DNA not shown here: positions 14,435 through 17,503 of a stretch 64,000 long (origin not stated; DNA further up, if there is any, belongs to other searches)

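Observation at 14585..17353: Single 922-aa ORF fusing a TPR-like sensor, a GGDEF (AGDEF) domain and a LarB-like nickel-pincer-cofactor enzyme domain, directly upstream of larC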

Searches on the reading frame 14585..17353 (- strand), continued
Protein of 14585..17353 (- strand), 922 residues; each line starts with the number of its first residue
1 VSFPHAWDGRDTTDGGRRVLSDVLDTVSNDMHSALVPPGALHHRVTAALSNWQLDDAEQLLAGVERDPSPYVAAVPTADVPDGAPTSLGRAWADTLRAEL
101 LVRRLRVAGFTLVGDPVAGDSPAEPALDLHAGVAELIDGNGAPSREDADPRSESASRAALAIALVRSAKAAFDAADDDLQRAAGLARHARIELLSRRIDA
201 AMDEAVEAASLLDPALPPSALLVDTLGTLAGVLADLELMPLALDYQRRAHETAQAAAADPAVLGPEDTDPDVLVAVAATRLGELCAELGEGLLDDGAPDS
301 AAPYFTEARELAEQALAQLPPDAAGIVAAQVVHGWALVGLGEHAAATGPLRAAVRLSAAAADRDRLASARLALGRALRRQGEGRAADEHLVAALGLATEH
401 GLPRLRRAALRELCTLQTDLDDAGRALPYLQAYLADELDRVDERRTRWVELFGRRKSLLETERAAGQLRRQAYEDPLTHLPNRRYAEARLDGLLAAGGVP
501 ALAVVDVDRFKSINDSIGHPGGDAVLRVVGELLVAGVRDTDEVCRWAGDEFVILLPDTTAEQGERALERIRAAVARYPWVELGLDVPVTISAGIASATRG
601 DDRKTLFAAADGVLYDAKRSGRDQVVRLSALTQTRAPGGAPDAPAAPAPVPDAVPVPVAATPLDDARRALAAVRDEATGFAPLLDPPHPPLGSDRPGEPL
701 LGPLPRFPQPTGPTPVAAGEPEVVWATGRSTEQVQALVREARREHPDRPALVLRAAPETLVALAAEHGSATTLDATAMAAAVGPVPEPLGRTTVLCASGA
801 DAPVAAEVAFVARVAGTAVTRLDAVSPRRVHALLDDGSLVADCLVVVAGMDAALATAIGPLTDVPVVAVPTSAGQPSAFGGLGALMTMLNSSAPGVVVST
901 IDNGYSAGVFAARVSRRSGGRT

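Call 56: find_homologous_proteins(query=window:14588-17353:-, max_evalue=1e-20)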
Query window:14588-17353:- (922 aa): 330 proteins with E <= 1e-20 among 8000 candidates; the best 120 are listed.
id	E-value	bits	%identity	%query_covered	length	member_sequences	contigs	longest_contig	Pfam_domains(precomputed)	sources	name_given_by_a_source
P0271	0.0e+0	1870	100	96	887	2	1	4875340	PF17874.8,PF00731.27,PF00990.27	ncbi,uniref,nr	ncbi:diguanylate cyclase domain-containing protein [Blastococcus saxobsidens]|uniref:diguanylate cyc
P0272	0.0e+0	1707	91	97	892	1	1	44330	PF17874.8,PF00731.27,PF00990.27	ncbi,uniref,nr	ncbi:diguanylate cyclase domain-containing protein [Blastococcus capsensis]|uniref:diguanylate cycla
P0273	0.0e+0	1643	88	95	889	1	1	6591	PF00731.27,PF00990.27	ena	-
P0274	0.0e+0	1564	86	97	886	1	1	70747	PF00731.27,PF00990.27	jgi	jgi:diguanylate cyclase (GGDEF)-like protein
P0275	0.0e+0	1533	84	96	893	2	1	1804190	PF00731.27,PF00990.27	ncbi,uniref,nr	ncbi:diguanylate cyclase domain-containing protein [Blastococcus sp. VKM Ac-2987]|uniref:diguanylate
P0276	0.0e+0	1527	85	96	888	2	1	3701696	PF00731.27,PF00990.27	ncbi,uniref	ncbi:diguanylate cyclase [Blastococcus sp. HT6-30]|uniref:diguanylate cyclase domain-containing prot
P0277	0.0e+0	1503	82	96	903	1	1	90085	PF00731.27,PF00990.27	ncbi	ncbi:diguanylate cyclase domain-containing protein [Blastococcus sp. SYSU DS0619]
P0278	0.0e+0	1498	83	94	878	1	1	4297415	PF00731.27,PF00990.27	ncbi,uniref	ncbi:diguanylate cyclase domain-containing protein [Blastococcus montanus]|uniref:diguanylate cyclas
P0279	0.0e+0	1479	83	95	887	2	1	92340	PF00731.27,PF00990.27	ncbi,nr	ncbi:diguanylate cyclase domain-containing protein [Blastococcus xanthinilyticus]|nr:diguanylate cyc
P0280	0.0e+0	1467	77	99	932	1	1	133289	PF17874.8,PF00731.27,PF00990.27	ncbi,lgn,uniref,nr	ncbi:diguanylate cyclase [Blastococcus sp. CT_GayMR16]|uniref:diguanylate cyclase domain-containing 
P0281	0.0e+0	1463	77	99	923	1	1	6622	PF17874.8,PF00731.27,PF00990.27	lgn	-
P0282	0.0e+0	1460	79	96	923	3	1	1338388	PF00731.27,PF00990.27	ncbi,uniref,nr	ncbi:diguanylate cyclase domain-containing protein [Blastococcus sp. TBT05-19]|uniref:diguanylate cy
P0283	0.0e+0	1459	78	95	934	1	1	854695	PF17874.8,PF00731.27,PF00990.27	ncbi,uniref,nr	ncbi:diguanylate cyclase domain-containing protein [Blastococcus sp. LR1]|uniref:diguanylate cyclase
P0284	0.0e+0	1456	80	95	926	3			PF00731.27,PF00990.27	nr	nr:diguanylate cyclase [Blastococcus saxobsidens]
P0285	0.0e+0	1448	77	99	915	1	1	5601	PF00731.27,PF00990.27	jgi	jgi:diguanylate cyclase (GGDEF)-like protein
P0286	0.0e+0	1448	77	98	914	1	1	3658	PF17874.8,PF00731.27,PF00990.27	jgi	jgi:diguanylate cyclase (GGDEF)-like protein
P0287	0.0e+0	1446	81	95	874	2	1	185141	PF00731.27,PF00990.27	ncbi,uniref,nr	ncbi:diguanylate cyclase [Blastococcus sp. TF02A_35]|uniref:diguanylate cyclase domain-containing pr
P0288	0.0e+0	1445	76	98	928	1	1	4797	PF17874.8,PF00731.27,PF00990.27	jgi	jgi:diguanylate cyclase (GGDEF)-like protein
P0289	0.0e+0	1438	77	100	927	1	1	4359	PF00731.27,PF00990.27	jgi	-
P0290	0.0e+0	1437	77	99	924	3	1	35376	PF17874.8,PF00731.27,PF00990.27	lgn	-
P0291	0.0e+0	1432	75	98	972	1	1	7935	PF17874.8,PF00731.27,PF00990.27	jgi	jgi:diguanylate cyclase (GGDEF)-like protein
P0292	0.0e+0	1430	77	98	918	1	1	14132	PF17874.8,PF00731.27,PF00990.27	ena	-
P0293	0.0e+0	1427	76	98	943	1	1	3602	PF17874.8,PF00731.27,PF00990.27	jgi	jgi:diguanylate cyclase (GGDEF)-like protein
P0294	0.0e+0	1426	76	98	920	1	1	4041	PF17874.8,PF00731.27,PF00990.27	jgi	jgi:diguanylate cyclase (GGDEF)-like protein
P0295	0.0e+0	1421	76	98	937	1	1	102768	PF17874.8,PF13424.13,PF00731.27,PF00990.27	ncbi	ncbi:diguanylate cyclase domain-containing protein [Blastococcus sp. SYSU D00922]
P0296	0.0e+0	1421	77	95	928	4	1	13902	PF00731.27,PF00990.27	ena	-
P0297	0.0e+0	1421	77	98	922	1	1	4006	PF17874.8,PF00731.27,PF00990.27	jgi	jgi:diguanylate cyclase (GGDEF)-like protein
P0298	0.0e+0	1420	76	98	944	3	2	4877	PF00731.27,PF00990.27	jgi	jgi:diguanylate cyclase (GGDEF)-like protein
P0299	0.0e+0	1417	77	96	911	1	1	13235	PF17874.8,PF00731.27,PF00990.27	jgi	jgi:diguanylate cyclase (GGDEF)-like protein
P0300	0.0e+0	1416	76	99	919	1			PF00731.27,PF00990.27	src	-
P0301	0.0e+0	1415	75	98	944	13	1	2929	PF17874.8,PF00731.27,PF00990.27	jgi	jgi:diguanylate cyclase (GGDEF)-like protein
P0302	0.0e+0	1414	76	99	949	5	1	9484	PF17874.8,PF00731.27,PF00990.27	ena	-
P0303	0.0e+0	1414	75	98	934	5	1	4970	PF17874.8,PF00731.27,PF00990.27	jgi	jgi:diguanylate cyclase (GGDEF)-like protein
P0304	0.0e+0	1414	77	99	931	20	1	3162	PF00731.27,PF00990.27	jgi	jgi:diguanylate cyclase (GGDEF)-like protein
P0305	0.0e+0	1413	74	98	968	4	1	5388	PF00731.27,PF00990.27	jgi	jgi:diguanylate cyclase (GGDEF)-like protein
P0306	0.0e+0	1413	78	96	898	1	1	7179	PF00731.27,PF00990.27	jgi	jgi:diguanylate cyclase (GGDEF)-like protein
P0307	0.0e+0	1410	74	99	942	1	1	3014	PF17874.8,PF00731.27,PF00990.27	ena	-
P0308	0.0e+0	1408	76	99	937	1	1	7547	PF17874.8,PF00731.27,PF00990.27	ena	-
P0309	0.0e+0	1407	79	95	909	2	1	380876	PF00731.27,PF00990.27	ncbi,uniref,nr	ncbi:diguanylate cyclase domain-containing protein [Blastococcus sp. TF02-8]|uniref:diguanylate cycl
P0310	0.0e+0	1406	75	99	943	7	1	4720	PF17874.8,PF00731.27,PF00990.27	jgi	jgi:diguanylate cyclase (GGDEF)-like protein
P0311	0.0e+0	1404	75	99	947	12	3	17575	PF00731.27,PF00990.27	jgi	jgi:diguanylate cyclase (GGDEF)-like protein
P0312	0.0e+0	1404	75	100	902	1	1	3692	PF00731.27,PF00990.27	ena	-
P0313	0.0e+0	1404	75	99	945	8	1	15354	PF00731.27,PF00990.27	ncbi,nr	ncbi:MAG: Diguanylate cyclase [Blastococcus sp.]|nr:Diguanylate cyclase [Blastococcus sp.]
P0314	0.0e+0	1403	76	98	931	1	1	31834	PF17874.8,PF13424.13,PF00731.27,PF00990.27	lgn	-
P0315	0.0e+0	1402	75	98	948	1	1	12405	PF17874.8,PF00731.27,PF00990.27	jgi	jgi:diguanylate cyclase (GGDEF)-like protein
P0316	0.0e+0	1401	76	96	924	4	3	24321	PF17874.8,PF00731.27,PF00990.27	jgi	-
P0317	0.0e+0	1399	75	98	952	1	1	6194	PF00731.27,PF00990.27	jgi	jgi:diguanylate cyclase (GGDEF)-like protein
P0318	0.0e+0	1398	76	98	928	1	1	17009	PF17874.8,PF00731.27,PF00990.27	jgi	jgi:diguanylate cyclase (GGDEF)-like protein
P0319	0.0e+0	1398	75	99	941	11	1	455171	PF17874.8,PF00731.27,PF00990.27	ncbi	-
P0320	0.0e+0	1398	77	97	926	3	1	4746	PF17874.8,PF00731.27,PF00990.27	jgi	jgi:diguanylate cyclase (GGDEF)-like protein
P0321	0.0e+0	1396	76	99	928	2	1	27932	PF17874.8,PF00731.27,PF00990.27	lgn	-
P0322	0.0e+0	1395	76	96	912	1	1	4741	PF17874.8,PF00731.27,PF00990.27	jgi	jgi:diguanylate cyclase (GGDEF)-like protein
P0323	0.0e+0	1394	75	99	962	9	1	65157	PF00731.27,PF00990.27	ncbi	-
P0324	0.0e+0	1394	75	100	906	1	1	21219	PF17874.8,PF00731.27,PF00990.27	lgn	-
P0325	0.0e+0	1393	75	98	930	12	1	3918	PF17874.8,PF00731.27,PF00990.27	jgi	jgi:diguanylate cyclase (GGDEF)-like protein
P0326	0.0e+0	1392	78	95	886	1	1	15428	PF17874.8,PF00731.27,PF00990.27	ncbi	ncbi:MAG: diguanylate cyclase [Blastococcus sp.]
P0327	0.0e+0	1392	75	100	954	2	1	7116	PF17874.8,PF00731.27,PF00990.27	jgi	jgi:diguanylate cyclase (GGDEF)-like protein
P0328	0.0e+0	1390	75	99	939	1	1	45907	PF17874.8,PF00731.27,PF00990.27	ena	-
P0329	0.0e+0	1389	75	100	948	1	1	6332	PF17874.8,PF00731.27,PF00990.27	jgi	jgi:diguanylate cyclase (GGDEF)-like protein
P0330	0.0e+0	1389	76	96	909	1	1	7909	PF17874.8,PF00731.27,PF00990.27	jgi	jgi:diguanylate cyclase (GGDEF)-like protein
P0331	0.0e+0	1389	75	98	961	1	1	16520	PF17874.8,PF00731.27,PF00990.27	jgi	jgi:diguanylate cyclase (GGDEF)-like protein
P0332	0.0e+0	1388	74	100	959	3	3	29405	PF00731.27,PF00990.27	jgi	jgi:diguanylate cyclase (GGDEF)-like protein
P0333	0.0e+0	1388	74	98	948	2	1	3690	PF17874.8,PF00731.27,PF00990.27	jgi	jgi:diguanylate cyclase (GGDEF)-like protein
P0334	0.0e+0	1388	79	95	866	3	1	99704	PF00731.27,PF00990.27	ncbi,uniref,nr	ncbi:diguanylate cyclase [Blastococcus sp. DSM 46786]|uniref:diguanylate cyclase domain-containing p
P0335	0.0e+0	1388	75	98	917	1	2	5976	PF00731.27,PF00990.27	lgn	-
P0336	0.0e+0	1387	77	97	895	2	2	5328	PF17874.8,PF00731.27,PF00990.27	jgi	jgi:diguanylate cyclase (GGDEF)-like protein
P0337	0.0e+0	1379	74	98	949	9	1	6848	PF00731.27,PF00990.27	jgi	jgi:diguanylate cyclase (GGDEF)-like protein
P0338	0.0e+0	1378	76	99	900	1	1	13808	PF17874.8,PF00990.27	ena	-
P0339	0.0e+0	1377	74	99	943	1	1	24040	PF17874.8,PF00731.27,PF00990.27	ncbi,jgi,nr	ncbi:MAG TPA: diguanylate cyclase [Blastococcus sp.]|nr:diguanylate cyclase [Blastococcus sp.]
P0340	0.0e+0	1377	79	95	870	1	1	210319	PF00731.27,PF00990.27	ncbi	ncbi:diguanylate cyclase domain-containing protein [Blastococcus sp. SYSU DS1024]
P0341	0.0e+0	1376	74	98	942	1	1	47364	PF17874.8,PF00731.27,PF00990.27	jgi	jgi:diguanylate cyclase (GGDEF)-like protein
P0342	0.0e+0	1376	74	99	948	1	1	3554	PF00731.27,PF00990.27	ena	-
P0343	0.0e+0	1369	74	99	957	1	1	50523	PF17874.8,PF00731.27,PF00990.27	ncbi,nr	ncbi:MAG: Diguanylate cyclase [Blastococcus sp.]|nr:Diguanylate cyclase [Blastococcus sp.]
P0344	0.0e+0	1368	75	99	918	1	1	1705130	PF17874.8,PF00731.27,PF00990.27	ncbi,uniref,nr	ncbi:diguanylate cyclase domain-containing protein [Candidatus Blastococcus massiliensis]|uniref:dig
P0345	0.0e+0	1364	73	99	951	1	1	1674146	PF00731.27,PF00990.27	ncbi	-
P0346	0.0e+0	1364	74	97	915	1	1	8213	PF17874.8,PF13424.13,PF00731.27,PF00990.27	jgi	jgi:diguanylate cyclase (GGDEF)-like protein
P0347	0.0e+0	1363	75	96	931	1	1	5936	PF00731.27,PF00990.27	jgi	jgi:diguanylate cyclase (GGDEF)-like protein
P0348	0.0e+0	1362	75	96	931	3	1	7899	PF00731.27,PF00990.27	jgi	jgi:diguanylate cyclase (GGDEF)-like protein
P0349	0.0e+0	1360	79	95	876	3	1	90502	PF00731.27,PF00990.27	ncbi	ncbi:diguanylate cyclase domain-containing protein [Blastococcus sp. SYSU DS1021]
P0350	0.0e+0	1360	73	99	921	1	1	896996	PF17874.8,PF00731.27,PF00990.27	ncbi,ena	-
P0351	0.0e+0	1358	75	96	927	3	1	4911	PF17874.8,PF00731.27,PF00990.27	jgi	jgi:diguanylate cyclase (GGDEF)-like protein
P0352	0.0e+0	1358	73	100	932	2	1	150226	PF17874.8,PF00731.27,PF00990.27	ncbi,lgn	-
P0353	0.0e+0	1358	75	97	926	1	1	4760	PF17874.8,PF00731.27,PF00990.27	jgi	jgi:diguanylate cyclase (GGDEF)-like protein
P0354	0.0e+0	1357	73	98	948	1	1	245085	PF17874.8,PF00731.27,PF00990.27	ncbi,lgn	-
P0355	0.0e+0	1354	82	70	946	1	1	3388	PF00731.27,PF00990.27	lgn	-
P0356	0.0e+0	1353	73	96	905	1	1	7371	PF17874.8,PF00731.27,PF00990.27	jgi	jgi:diguanylate cyclase (GGDEF)-like protein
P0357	0.0e+0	1353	77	95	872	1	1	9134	PF17874.8,PF00731.27,PF00990.27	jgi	jgi:diguanylate cyclase (GGDEF)-like protein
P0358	0.0e+0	1353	78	95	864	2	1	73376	PF00731.27,PF00990.27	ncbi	ncbi:diguanylate cyclase domain-containing protein [Blastococcus sp. SYSU DS0510]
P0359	0.0e+0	1352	73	99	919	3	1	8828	PF17874.8,PF00731.27,PF00990.27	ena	-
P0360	0.0e+0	1350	74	98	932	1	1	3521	PF00731.27,PF00990.27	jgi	jgi:diguanylate cyclase (GGDEF)-like protein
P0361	0.0e+0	1348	76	95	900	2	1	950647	PF17874.8,PF00731.27,PF00990.27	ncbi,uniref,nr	ncbi:diguanylate cyclase domain-containing protein [Blastococcus haudaquaticus]|uniref:diguanylate c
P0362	0.0e+0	1348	72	98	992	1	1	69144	PF17874.8,PF00731.27,PF00990.27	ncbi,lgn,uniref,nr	ncbi:diguanylate cyclase domain-containing protein [Blastococcus tunisiensis]|uniref:Diguanylate cyc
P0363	0.0e+0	1346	73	99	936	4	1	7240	PF17874.8,PF00731.27,PF00990.27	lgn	-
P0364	0.0e+0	1345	73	100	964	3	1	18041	PF00731.27,PF00990.27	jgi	jgi:diguanylate cyclase (GGDEF)-like protein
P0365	0.0e+0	1344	77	95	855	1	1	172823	PF00731.27,PF00990.27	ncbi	ncbi:diguanylate cyclase domain-containing protein [Blastococcus sp. SYSU DS0533]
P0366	0.0e+0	1343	72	98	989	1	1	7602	PF00731.27,PF00990.27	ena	-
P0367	0.0e+0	1341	75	96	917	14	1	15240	PF00731.27,PF00990.27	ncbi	ncbi:MAG: diguanylate cyclase domain-containing protein [Blastococcus sp.]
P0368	0.0e+0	1341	78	95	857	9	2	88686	PF00731.27,PF00990.27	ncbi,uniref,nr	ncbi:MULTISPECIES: diguanylate cyclase domain-containing protein [unclassified Blastococcus]|uniref:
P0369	0.0e+0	1341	74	96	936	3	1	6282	PF17874.8,PF00731.27,PF00990.27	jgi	jgi:diguanylate cyclase (GGDEF)-like protein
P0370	0.0e+0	1340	76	95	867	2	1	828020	PF17874.8,PF00731.27,PF00990.27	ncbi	ncbi:diguanylate cyclase domain-containing protein [Blastococcus sp. SYSU D01042]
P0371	0.0e+0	1338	74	99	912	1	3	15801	PF17874.8,PF00731.27,PF00990.27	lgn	-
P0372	0.0e+0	1338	74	95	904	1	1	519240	PF17874.8,PF00731.27,PF00990.27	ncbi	ncbi:diguanylate cyclase domain-containing protein [Blastococcus sp. SYSU DS0617]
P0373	0.0e+0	1336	75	94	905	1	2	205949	PF17874.8,PF13424.13,PF00731.27,PF00990.27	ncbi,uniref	ncbi:diguanylate cyclase domain-containing protein [Blastococcus deserti]|uniref:Diguanylate cyclase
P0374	0.0e+0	1331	71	100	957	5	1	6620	PF00731.27,PF00990.27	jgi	jgi:diguanylate cyclase (GGDEF)-like protein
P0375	0.0e+0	1327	74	98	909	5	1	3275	PF17874.8,PF00731.27,PF00990.27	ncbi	-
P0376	0.0e+0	1327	73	99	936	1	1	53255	PF17874.8,PF00731.27,PF00990.27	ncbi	-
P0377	0.0e+0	1325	75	94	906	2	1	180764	PF00731.27,PF00990.27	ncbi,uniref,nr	ncbi:diguanylate cyclase domain-containing protein [Blastococcus mobilis]|uniref:diguanylate cyclase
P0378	0.0e+0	1325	74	95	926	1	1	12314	PF00731.27,PF00990.27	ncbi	-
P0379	0.0e+0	1322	74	95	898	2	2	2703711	PF17874.8,PF13424.13,PF00731.27,PF00990.27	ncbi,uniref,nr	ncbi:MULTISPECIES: diguanylate cyclase domain-containing protein [unclassified Blastococcus]|uniref:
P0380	0.0e+0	1321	70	99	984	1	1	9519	PF17874.8,PF00731.27,PF00990.27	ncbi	-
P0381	0.0e+0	1318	73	95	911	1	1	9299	PF17874.8,PF00731.27,PF00990.27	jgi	-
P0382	0.0e+0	1315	74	94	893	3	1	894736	PF17874.8,PF13424.13,PF00731.27,PF00990.27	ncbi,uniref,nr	ncbi:diguanylate cyclase domain-containing protein [Blastococcus litoris]|uniref:diguanylate cyclase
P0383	0.0e+0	1314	74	95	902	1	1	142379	PF17874.8,PF00731.27,PF00990.27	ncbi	ncbi:diguanylate cyclase domain-containing protein [Blastococcus sp. SYSU D00820]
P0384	0.0e+0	1312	75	94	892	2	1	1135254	PF17874.8,PF00731.27,PF00990.27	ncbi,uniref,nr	ncbi:diguanylate cyclase domain-containing protein [Blastococcus aggregatus]|uniref:diguanylate cycl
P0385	0.0e+0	1312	80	69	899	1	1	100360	PF17874.8,PF13424.13,PF00731.27,PF00990.27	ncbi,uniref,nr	ncbi:diguanylate cyclase [Blastococcus sp. CCUG 61487]|uniref:diguanylate cyclase domain-containing 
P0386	0.0e+0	1311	81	69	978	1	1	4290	PF17874.8,PF00731.27,PF00990.27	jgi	jgi:diguanylate cyclase (GGDEF)-like protein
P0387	0.0e+0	1311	74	95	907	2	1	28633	PF17874.8,PF00731.27,PF00990.27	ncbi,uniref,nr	ncbi:MAG: Circadian phase modifier [uncultured Blastococcus sp.]|uniref:Circadian phase modifier n=1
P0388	0.0e+0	1306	72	99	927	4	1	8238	PF17874.8,PF00731.27,PF00990.27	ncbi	-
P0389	0.0e+0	1302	73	97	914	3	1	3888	PF17874.8,PF00731.27,PF00990.27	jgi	jgi:diguanylate cyclase (GGDEF)-like protein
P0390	0.0e+0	1299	73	95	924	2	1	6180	PF17874.8,PF13424.13,PF00731.27,PF00990.27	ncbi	ncbi:MAG TPA: diguanylate cyclase [Blastococcus sp.]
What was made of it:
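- At least 120 database clusters carry PF00990+PF00731 (call 56).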
